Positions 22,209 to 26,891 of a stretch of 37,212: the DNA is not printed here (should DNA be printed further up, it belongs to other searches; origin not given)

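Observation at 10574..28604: A 21-nt-phased direct-repeat box recurs in the intergenic gaps of the island; candidate operator of the locus-encoded XylR/AraC regulator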

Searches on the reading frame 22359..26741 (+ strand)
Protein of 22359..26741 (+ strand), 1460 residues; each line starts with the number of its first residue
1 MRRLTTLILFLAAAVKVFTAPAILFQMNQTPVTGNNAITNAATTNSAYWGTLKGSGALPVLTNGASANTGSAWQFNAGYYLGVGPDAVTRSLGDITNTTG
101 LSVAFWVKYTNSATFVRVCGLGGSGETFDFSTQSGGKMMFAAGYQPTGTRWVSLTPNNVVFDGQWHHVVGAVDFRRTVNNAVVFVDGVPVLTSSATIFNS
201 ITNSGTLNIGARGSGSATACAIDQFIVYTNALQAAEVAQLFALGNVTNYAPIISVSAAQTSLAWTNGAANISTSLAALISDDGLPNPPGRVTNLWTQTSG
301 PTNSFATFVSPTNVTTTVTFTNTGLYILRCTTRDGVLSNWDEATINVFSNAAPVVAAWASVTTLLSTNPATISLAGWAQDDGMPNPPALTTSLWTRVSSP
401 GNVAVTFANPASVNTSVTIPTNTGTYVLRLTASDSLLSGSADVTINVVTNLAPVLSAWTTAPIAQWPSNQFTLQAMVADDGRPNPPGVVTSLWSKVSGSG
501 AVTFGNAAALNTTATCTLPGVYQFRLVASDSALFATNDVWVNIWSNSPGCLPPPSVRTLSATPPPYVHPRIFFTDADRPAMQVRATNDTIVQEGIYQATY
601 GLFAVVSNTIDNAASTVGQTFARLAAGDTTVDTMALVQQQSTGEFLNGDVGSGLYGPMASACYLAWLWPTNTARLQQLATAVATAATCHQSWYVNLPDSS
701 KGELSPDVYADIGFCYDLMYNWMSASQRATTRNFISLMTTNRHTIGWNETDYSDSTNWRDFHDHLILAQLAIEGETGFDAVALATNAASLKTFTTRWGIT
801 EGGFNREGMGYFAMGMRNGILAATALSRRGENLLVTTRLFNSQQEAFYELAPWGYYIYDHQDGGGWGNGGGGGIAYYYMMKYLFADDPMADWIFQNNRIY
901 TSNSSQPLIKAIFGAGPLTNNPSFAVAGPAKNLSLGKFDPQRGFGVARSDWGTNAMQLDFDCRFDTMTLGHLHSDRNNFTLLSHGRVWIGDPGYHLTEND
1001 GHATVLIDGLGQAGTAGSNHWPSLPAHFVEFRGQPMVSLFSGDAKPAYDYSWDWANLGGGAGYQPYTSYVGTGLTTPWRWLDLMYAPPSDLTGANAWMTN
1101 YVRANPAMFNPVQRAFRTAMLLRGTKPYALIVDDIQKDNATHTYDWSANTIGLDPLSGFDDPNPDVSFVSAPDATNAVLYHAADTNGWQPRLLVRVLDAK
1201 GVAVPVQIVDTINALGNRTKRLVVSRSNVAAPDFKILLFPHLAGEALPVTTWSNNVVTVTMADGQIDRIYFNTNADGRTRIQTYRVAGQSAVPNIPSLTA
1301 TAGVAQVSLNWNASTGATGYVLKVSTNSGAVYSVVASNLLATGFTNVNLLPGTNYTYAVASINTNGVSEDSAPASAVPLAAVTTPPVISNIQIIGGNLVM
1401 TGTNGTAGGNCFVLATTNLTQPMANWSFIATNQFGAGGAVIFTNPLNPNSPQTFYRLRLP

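Call 4: search_protein_families(library=pfam, proteins=[window:22359-26741:+])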
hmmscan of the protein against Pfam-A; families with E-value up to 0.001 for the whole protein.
window:22359-26741:+ (1460 aa): 3 families
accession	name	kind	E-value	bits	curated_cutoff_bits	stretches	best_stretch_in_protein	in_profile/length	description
PF13385.13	Laminin_G_3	-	2.1e-17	64.1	27.6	1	93-238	12-151/151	Concanavalin A-like lectin/glucanases superfamily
PF22352.2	K319L-like_PKD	-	1.5e-13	51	27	2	466-542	9-83/84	K319L-like, PKD domain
PF00041.27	fn3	-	1.3e-05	25.7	25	1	1305-1375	14-82/84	Fibronectin type III domain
